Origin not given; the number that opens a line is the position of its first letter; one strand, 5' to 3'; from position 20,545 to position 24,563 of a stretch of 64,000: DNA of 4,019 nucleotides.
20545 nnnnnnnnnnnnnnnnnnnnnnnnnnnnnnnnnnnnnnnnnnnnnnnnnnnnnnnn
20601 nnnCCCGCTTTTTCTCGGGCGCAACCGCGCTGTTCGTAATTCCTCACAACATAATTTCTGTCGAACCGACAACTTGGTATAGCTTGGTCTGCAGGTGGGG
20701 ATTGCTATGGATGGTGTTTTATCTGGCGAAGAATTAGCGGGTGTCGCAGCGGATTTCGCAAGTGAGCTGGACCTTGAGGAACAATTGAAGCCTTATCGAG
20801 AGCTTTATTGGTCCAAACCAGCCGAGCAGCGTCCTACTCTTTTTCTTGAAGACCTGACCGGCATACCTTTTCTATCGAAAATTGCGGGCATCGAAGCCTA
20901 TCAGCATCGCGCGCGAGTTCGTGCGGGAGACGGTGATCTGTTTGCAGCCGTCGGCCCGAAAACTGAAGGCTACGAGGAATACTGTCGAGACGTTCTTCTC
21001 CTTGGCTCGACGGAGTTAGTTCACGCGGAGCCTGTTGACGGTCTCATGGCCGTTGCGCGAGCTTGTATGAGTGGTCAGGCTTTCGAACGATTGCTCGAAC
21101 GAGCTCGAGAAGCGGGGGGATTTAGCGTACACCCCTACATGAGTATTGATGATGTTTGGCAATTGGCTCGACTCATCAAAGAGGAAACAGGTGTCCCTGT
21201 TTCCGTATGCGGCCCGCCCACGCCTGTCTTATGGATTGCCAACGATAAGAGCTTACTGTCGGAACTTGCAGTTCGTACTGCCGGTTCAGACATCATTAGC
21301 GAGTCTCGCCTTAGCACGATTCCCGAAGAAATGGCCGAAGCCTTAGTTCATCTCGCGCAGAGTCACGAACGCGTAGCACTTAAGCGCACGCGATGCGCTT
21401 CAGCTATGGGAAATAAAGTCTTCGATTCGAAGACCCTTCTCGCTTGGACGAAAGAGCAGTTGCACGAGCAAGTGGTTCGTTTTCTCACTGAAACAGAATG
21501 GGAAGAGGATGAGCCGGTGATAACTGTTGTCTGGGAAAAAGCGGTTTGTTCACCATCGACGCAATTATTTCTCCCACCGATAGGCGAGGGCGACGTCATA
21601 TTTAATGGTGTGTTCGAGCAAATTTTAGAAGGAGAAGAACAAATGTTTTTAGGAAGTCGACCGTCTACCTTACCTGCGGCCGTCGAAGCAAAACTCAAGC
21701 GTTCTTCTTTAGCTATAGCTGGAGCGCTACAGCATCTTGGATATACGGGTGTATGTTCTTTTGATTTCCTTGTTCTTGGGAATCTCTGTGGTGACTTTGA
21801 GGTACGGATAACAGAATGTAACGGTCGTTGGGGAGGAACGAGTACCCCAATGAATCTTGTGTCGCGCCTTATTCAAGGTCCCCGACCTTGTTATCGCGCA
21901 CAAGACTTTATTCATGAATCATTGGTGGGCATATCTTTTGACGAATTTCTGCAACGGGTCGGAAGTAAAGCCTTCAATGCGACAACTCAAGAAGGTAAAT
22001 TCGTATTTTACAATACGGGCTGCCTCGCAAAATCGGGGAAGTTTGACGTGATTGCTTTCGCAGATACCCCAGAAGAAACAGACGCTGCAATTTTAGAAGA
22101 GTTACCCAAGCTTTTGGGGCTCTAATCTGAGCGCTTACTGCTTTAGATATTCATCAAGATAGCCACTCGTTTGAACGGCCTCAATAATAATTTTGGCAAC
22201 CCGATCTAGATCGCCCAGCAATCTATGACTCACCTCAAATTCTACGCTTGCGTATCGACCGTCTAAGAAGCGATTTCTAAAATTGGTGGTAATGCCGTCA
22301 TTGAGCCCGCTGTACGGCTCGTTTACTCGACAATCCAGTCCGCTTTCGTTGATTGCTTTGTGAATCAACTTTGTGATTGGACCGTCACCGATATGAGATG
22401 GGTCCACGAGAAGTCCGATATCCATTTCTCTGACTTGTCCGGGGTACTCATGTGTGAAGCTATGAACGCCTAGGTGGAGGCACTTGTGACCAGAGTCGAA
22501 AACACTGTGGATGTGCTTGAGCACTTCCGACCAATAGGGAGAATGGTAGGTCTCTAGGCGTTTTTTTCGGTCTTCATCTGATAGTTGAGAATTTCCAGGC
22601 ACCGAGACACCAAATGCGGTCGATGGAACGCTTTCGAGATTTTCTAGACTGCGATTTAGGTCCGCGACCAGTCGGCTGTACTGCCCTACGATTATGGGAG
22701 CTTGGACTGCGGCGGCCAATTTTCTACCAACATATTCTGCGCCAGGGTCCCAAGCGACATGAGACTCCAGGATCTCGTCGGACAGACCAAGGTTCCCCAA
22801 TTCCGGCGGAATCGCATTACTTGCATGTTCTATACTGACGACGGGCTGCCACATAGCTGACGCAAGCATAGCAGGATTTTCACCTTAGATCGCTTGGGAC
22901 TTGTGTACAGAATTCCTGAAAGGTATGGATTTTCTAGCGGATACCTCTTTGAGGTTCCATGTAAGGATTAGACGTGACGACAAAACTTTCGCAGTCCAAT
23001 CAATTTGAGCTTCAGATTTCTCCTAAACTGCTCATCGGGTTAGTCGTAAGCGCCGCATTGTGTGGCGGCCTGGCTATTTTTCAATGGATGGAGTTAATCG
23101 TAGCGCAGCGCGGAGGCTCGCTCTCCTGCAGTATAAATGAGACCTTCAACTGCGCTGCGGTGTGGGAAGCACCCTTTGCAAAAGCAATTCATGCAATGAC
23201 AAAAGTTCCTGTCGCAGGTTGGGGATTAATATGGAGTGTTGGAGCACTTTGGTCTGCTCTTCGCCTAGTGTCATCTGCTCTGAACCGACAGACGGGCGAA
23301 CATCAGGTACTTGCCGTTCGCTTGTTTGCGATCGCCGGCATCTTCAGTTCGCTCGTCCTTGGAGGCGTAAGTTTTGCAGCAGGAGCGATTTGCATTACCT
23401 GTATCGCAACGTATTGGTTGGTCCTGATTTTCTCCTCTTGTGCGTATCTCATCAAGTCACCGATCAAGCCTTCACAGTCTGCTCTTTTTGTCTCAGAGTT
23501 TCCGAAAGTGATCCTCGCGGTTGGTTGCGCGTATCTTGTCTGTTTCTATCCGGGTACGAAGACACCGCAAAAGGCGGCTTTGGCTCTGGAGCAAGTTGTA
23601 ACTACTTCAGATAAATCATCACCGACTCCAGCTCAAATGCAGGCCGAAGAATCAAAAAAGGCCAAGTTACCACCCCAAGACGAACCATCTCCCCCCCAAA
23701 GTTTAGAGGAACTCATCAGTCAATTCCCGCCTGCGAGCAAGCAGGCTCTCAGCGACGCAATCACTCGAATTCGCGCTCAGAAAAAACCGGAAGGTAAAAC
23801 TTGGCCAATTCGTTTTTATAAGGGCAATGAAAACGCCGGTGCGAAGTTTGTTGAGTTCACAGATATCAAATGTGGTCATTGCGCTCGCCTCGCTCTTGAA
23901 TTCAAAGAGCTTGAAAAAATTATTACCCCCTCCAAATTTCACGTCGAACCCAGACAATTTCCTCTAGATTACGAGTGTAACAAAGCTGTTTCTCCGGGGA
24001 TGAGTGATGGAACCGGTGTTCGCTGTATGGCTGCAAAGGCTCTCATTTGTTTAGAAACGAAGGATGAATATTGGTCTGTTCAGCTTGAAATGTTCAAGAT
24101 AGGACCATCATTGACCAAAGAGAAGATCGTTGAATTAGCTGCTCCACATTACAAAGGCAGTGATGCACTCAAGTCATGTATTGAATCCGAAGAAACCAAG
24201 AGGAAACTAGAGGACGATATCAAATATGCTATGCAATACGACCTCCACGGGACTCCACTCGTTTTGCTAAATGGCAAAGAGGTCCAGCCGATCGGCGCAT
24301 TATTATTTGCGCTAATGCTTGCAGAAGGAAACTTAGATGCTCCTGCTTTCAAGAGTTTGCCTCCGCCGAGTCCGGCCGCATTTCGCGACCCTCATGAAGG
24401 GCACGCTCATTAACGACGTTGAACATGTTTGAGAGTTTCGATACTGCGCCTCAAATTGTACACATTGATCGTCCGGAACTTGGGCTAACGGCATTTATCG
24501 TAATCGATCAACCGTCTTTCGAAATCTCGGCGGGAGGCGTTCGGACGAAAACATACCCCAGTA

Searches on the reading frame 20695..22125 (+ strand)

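Call 46: search_protein_families(library=pfam, proteins=[window:20695-22125:+], max_evalue=0.001)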
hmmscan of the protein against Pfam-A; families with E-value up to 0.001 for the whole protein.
window:20695-22125:+ (476 aa): 1 family
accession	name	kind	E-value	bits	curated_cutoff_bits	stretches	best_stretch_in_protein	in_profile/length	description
PF18604.6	PreAtp-grasp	-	9.6e-05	23.3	27.5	1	71-160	2-91/94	Pre ATP-grasp domain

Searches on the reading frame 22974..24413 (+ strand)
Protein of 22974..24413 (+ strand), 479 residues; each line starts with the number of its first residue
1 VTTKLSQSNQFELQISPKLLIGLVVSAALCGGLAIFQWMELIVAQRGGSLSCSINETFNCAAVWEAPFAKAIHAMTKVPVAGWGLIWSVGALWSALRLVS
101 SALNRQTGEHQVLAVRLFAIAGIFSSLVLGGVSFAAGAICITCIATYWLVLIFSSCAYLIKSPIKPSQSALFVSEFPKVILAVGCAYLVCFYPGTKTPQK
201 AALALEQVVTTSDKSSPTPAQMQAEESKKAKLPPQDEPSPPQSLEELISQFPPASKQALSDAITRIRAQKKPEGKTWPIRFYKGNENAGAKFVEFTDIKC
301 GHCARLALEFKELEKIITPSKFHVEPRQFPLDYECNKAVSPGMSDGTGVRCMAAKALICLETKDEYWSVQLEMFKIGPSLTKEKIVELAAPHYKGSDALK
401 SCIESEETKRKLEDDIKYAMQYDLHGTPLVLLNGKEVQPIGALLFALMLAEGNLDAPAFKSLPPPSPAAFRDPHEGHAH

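Call 46: search_protein_families(library=pfam, proteins=[window:22974-24413:+], max_evalue=0.001)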
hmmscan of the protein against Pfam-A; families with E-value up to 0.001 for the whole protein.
window:22974-24413:+ (479 aa): 3 families
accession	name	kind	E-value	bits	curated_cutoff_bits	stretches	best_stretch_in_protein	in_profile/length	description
PF13462.12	Thioredoxin_4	-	3.5e-11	44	23.2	1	283-438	8-151/165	Thioredoxin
PF07884.19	VKOR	-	5.5e-08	33.5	27.5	1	24-153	8-129/134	Vitamin K epoxide reductase family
PF01323.26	DSBA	-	9e-06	26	25.6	0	396-437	136-177/191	DSBA-like thioredoxin domain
